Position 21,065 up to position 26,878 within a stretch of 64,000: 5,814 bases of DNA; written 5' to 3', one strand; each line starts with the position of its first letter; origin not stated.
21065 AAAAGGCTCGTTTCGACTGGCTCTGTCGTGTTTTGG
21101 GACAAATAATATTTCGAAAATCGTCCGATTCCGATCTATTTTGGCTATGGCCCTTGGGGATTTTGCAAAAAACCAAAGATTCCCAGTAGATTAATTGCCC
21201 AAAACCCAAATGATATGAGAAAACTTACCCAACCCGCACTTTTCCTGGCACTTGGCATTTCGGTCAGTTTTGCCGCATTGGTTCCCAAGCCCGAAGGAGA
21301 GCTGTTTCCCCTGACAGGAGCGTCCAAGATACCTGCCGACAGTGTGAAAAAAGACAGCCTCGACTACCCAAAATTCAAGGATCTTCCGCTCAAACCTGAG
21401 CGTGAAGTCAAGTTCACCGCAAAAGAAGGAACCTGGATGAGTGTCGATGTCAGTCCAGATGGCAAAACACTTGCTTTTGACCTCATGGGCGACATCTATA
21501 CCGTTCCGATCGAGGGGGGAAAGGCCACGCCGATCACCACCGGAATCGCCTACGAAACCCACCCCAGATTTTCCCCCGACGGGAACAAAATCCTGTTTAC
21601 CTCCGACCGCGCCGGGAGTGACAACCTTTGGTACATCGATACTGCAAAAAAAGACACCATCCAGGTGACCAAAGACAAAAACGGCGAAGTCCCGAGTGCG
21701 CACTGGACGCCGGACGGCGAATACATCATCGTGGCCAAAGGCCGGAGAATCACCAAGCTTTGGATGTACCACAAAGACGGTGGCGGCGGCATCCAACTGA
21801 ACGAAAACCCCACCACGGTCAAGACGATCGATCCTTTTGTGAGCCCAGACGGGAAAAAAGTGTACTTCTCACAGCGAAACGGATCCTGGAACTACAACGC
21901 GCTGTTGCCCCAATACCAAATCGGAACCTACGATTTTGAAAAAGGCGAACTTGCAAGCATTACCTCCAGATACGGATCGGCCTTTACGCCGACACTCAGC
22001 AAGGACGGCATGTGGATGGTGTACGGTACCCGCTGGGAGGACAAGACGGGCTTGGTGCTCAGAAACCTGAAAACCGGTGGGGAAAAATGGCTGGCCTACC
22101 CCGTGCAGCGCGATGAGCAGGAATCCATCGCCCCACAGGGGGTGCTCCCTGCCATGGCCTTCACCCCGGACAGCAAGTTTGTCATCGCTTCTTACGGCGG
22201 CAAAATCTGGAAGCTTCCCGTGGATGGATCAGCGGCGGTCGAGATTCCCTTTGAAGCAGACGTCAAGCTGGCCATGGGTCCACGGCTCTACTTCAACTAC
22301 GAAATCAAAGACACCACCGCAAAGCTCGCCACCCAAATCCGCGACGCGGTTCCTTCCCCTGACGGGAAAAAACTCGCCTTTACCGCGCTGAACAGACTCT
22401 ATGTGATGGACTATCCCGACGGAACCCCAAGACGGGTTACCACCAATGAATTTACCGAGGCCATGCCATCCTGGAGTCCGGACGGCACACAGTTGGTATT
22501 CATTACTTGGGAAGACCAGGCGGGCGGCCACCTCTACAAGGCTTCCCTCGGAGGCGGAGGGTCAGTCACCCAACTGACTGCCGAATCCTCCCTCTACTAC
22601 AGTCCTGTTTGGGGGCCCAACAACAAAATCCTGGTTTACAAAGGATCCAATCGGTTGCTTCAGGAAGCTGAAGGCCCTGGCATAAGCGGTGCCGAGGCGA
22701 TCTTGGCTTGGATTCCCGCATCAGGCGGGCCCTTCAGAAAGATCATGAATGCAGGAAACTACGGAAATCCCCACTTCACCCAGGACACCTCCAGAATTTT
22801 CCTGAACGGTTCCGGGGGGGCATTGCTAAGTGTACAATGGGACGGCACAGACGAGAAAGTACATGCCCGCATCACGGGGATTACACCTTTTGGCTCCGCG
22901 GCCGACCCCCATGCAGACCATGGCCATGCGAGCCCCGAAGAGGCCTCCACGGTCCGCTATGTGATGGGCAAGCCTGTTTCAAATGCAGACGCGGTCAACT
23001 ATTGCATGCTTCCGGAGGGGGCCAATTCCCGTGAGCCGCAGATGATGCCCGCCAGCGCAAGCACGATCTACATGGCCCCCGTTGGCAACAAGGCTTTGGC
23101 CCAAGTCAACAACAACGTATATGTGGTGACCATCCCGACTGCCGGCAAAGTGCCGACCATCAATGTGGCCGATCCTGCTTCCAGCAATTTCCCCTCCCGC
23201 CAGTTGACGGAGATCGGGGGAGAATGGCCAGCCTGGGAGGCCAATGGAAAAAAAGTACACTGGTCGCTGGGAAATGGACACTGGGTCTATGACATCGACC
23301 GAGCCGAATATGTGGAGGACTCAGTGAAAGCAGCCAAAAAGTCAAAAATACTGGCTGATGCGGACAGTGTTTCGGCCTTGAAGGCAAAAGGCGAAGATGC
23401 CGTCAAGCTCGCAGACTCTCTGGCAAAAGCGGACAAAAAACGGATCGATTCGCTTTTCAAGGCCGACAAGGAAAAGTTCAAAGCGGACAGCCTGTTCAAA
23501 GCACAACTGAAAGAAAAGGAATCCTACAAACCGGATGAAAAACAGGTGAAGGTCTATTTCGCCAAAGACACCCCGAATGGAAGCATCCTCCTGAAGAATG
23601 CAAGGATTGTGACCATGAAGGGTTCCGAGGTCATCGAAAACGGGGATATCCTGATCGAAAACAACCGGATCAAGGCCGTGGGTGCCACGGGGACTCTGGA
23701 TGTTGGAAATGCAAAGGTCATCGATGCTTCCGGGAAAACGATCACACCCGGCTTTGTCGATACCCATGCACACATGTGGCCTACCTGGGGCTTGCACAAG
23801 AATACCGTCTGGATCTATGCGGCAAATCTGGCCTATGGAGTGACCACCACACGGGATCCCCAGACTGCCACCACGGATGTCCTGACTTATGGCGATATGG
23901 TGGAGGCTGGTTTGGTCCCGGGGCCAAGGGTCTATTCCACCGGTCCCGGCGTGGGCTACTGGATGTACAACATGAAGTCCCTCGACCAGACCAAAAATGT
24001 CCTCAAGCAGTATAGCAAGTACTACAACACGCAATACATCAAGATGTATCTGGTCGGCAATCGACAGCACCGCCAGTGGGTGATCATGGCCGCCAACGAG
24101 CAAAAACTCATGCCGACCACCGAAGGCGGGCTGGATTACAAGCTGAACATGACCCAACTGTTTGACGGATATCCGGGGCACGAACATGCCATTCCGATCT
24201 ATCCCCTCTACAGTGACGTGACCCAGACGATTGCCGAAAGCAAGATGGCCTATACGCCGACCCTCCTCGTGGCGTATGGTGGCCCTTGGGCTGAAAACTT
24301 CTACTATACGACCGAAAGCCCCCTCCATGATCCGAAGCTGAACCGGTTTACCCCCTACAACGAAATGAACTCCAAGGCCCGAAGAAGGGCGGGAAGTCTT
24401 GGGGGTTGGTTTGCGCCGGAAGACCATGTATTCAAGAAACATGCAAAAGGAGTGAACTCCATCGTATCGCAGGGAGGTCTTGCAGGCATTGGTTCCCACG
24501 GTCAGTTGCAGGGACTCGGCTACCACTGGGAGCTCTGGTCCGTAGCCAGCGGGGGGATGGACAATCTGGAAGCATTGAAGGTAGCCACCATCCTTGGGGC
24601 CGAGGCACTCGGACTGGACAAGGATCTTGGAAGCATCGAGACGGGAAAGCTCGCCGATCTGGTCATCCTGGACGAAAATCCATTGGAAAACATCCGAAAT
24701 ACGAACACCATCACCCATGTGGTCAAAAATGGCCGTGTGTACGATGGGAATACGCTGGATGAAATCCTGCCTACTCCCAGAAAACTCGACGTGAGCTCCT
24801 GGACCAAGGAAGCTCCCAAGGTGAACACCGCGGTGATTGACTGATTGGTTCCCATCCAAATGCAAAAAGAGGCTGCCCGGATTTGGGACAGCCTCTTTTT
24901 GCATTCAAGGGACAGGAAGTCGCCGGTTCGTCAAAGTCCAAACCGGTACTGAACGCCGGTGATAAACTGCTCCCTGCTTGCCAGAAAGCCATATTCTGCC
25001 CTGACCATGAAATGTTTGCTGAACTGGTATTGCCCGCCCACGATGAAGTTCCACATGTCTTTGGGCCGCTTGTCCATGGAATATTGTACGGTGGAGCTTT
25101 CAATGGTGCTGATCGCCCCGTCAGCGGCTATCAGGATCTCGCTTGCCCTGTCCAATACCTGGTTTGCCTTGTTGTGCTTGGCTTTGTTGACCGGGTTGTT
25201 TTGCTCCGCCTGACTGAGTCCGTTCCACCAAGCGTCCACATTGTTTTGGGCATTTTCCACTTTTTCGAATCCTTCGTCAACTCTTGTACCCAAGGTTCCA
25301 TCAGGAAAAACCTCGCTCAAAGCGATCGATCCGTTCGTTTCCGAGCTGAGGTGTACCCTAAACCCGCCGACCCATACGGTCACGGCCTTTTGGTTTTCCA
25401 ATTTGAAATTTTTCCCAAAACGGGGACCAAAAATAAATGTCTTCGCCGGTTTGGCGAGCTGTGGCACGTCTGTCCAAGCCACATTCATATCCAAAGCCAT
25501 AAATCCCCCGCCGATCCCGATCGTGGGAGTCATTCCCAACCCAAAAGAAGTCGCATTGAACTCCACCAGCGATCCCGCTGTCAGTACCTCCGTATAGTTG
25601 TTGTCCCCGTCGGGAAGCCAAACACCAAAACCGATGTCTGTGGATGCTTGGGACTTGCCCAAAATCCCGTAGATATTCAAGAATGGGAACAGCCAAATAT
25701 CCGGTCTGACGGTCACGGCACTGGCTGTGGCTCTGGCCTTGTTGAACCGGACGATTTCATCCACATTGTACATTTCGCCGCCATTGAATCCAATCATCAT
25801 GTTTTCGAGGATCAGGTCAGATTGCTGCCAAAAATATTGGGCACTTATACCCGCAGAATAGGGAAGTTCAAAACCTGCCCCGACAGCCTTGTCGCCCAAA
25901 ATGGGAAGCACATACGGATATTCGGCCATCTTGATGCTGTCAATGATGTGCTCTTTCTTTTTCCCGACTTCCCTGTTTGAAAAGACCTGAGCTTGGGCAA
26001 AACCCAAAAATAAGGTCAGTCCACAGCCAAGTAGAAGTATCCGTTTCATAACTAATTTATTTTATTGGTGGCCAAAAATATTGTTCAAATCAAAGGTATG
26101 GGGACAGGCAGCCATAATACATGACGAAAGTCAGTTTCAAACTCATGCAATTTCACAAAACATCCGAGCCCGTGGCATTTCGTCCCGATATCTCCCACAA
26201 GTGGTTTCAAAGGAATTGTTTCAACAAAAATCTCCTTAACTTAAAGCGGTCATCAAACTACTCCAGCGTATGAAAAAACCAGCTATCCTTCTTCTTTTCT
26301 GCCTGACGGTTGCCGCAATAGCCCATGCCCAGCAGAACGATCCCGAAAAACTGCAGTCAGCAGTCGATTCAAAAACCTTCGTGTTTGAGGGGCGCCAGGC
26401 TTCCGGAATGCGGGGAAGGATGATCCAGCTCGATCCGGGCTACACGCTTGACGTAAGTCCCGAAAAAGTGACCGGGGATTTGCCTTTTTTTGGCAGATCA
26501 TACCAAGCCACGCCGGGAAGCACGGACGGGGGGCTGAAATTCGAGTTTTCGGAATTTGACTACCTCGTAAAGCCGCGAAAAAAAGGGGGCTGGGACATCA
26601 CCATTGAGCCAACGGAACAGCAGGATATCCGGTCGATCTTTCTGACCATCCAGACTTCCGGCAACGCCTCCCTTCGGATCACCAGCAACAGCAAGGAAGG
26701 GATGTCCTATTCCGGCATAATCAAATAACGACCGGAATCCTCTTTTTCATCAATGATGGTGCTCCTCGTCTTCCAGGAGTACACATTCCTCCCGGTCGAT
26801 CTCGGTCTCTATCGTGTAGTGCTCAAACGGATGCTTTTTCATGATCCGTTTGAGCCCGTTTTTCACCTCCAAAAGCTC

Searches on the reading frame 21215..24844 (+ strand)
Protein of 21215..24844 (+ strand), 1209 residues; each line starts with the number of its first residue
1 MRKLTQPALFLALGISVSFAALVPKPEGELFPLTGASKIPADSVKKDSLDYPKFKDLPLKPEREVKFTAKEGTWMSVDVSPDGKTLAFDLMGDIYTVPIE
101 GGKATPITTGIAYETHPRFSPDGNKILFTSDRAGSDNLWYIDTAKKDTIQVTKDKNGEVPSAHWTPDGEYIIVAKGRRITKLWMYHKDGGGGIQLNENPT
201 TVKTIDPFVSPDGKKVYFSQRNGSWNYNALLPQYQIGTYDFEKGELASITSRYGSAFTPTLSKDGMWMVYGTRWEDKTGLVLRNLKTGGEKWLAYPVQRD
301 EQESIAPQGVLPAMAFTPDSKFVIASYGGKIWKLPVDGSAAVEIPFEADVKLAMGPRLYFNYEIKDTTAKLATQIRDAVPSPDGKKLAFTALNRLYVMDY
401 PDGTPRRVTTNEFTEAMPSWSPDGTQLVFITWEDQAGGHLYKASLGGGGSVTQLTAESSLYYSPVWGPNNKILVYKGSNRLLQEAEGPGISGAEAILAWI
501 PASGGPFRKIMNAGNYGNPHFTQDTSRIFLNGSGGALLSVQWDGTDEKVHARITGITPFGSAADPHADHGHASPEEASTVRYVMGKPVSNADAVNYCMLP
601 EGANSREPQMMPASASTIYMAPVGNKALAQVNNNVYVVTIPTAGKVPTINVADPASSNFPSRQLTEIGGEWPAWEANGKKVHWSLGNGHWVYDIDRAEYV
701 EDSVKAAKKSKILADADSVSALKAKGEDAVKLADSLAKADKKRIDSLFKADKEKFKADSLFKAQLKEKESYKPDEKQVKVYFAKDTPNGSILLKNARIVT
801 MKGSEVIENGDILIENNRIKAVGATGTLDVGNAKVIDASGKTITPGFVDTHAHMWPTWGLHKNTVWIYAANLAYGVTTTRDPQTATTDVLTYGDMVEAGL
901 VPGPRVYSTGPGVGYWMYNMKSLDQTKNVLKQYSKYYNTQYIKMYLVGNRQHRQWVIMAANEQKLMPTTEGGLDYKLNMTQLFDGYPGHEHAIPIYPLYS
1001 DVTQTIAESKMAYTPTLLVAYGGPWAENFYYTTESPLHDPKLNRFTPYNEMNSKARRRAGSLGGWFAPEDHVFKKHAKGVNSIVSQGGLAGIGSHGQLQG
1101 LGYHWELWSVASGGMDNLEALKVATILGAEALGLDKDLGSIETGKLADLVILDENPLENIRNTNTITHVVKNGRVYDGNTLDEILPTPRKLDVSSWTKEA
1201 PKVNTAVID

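Call 5: search_protein_families(library=pfam, proteins=[window:21215-24844:+], max_evalue=0.001)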
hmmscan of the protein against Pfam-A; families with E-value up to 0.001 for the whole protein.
window:21215-24844:+ (1209 aa): 6 families
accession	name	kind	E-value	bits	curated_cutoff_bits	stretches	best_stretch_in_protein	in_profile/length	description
PF07676.18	PD40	-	1.4e-30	104.9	20.9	2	106-139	3-37/38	WD40-like Beta Propeller Repeat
PF01979.26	Amidohydro_1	-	4.2e-18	66.1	25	1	1107-1175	274-344/345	Amidohydrolase family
PF07969.17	Amidohydro_3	-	6.4e-17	62.6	29.7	2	1115-1175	407-470/472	Amidohydrolase family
PF00930.27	DPPIV_N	-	9.1e-14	51.4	22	1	89-157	20-84/354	Dipeptidyl peptidase IV (DPP IV) N-terminal region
PF25174.1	Beta-prop_THOC3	-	3.6e-08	33.2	305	1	115-187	92-160/272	THOC3 beta-propeller domain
PF08662.17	eIF2A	-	0.00071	20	20.5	0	133-199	36-102/194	Eukaryotic translation initiation factor eIF2A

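Call 31: search_protein_families(library=ncbifam, proteins=[window:21215-24844:+], max_evalue=0.0001)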
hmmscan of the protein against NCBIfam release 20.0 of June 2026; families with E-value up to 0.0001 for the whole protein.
window:21215-24844:+ (1209 aa): 66 families (the best 25 are shown)
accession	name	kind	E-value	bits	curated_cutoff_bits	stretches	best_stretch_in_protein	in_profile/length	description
TIGR02800.1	propeller_TolB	equivalog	3.4e-41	141.6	343.15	2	62-224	225-388/418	Tol-Pal system beta propeller repeat protein TolB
NF051886.1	XaaProDiPepCaul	equivalog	7.7e-29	100.9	500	2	1110-1176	331-397/398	Xaa-Pro dipeptidase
NF006056.0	PRK08204.1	subfamily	4.2e-25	88.4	391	2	791-857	5-70/449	hypothetical protein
NF005557.0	PRK07228.1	equivalog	4.5e-21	75.1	522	2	790-855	2-66/445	5'-deoxyadenosine deaminase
NF002183.0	PRK01029.1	equivalog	1.8e-19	70.1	405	2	369-479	278-391/429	Tol-Pal system protein TolB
NF004701.0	PRK06038.1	equivalog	6.4e-17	61.4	609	1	789-854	4-66/432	N-ethylammeline chlorohydrolase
NF004995.0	PRK06380.1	subfamily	7.8e-17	61.4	567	2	790-854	2-63/418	metal-dependent hydrolase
NF006055.0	PRK08203.1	equivalog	9.4e-17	60.7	532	1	791-856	7-73/455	8-oxoguanine deaminase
TIGR01224.1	hutI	equivalog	1e-15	57.5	298.15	2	808-854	2-49/377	imidazolonepropionase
NF005540.0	PRK07203.1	equivalog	4.5e-15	55.2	444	1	791-857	2-71/444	putative aminohydrolase SsnA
NF011990.0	PRK15446.2-6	subfamily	1.1e-14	53.9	233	2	791-852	3-64/390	alpha-D-ribose 1-methylphosphonate 5-triphosphate diphosphatase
NF006689.0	PRK09237.1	equivalog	1.8e-14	53.1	371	1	791-884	5-94/383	amidohydrolase/deacetylase family metallohydrolase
TIGR03314.1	Se_ssnA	subfamily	4.5e-14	52.1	455.5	1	791-858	1-71/441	putative selenium metabolism protein SsnA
NF033523.0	lasso_peptidase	equivalog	4.6e-14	52.1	400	1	73-218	50-195/638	Atxe2 family lasso peptide isopeptidase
NF053518.1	DipepPtdsDpp5Prph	equivalog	3.7e-13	48.9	900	1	81-182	216-324/655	dipeptidyl-peptidase Dpp5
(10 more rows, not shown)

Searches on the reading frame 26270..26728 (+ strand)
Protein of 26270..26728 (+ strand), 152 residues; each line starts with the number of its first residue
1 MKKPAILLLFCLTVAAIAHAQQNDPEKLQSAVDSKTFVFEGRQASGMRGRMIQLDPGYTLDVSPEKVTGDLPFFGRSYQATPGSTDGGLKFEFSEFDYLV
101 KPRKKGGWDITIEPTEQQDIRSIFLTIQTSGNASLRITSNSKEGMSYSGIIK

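Call 45: search_protein_families(library=pfam, proteins=[window:26270-26728:+], max_evalue=0.0001)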
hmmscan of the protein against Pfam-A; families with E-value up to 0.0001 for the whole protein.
window:26270-26728:+ (152 aa): 1 family
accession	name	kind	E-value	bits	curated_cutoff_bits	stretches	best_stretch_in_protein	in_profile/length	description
PF14059.11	DUF4251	-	1.9e-27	96.3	27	1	21-151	3-133/133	Domain of unknown function (DUF4251)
